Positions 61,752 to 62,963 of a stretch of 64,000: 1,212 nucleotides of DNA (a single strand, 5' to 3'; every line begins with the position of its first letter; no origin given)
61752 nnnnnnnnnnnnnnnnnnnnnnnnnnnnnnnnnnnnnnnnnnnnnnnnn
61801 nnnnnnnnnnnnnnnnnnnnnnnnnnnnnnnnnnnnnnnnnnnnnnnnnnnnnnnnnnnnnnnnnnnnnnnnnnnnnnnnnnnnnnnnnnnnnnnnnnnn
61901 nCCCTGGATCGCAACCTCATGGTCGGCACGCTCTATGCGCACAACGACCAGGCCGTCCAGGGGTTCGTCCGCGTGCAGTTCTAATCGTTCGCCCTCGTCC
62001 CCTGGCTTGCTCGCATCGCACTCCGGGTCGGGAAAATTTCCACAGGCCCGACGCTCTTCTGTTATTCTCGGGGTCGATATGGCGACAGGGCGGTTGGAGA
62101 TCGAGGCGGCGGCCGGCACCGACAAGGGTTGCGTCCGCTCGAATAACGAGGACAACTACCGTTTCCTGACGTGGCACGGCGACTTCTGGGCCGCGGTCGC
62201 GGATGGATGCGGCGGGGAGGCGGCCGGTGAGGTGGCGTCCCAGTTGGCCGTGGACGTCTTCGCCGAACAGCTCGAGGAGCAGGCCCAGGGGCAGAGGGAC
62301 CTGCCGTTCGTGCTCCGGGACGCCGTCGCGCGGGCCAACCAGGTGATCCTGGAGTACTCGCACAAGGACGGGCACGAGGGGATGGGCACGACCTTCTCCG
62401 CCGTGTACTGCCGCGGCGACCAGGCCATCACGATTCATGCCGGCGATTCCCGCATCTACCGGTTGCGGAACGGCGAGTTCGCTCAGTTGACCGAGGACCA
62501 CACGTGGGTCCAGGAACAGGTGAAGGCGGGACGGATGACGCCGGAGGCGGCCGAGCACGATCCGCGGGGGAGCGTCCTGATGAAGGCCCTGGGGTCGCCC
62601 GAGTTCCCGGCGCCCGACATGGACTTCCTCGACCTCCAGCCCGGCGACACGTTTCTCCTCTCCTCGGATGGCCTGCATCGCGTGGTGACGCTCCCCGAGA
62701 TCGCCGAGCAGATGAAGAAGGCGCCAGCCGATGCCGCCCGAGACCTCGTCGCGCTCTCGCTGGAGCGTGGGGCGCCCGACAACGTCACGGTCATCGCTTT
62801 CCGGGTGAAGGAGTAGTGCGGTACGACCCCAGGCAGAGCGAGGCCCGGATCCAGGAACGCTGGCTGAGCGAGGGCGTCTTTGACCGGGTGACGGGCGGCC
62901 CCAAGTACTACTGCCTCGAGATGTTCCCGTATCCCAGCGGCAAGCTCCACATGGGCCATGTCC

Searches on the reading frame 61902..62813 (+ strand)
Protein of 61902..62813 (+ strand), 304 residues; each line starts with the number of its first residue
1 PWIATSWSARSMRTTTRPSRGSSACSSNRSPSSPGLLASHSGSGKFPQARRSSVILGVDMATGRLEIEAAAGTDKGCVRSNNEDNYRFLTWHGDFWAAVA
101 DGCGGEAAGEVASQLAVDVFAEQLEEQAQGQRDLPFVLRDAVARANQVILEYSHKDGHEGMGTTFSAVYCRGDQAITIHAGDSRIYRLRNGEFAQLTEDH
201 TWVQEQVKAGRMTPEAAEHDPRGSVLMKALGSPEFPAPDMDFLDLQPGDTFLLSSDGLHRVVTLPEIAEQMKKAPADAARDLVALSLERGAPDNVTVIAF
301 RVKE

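Call 14: search_protein_families(library=pfam, proteins=[window:61902-62813:+], max_evalue=0.001)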
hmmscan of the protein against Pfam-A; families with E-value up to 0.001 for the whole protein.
window:61902-62813:+ (304 aa): 3 families
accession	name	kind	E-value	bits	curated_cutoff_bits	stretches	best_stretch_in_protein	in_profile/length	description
PF13672.11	PP2C_2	-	8.2e-17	61.9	24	1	79-261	9-178/209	Protein phosphatase 2C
PF00481.26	PP2C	-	5.2e-11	43.1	20.3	1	98-202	38-142/255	Protein phosphatase 2C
PF07228.17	SpoIIE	-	0.00011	22.7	25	0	230-302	105-191/192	Stage II sporulation protein E (SpoIIE)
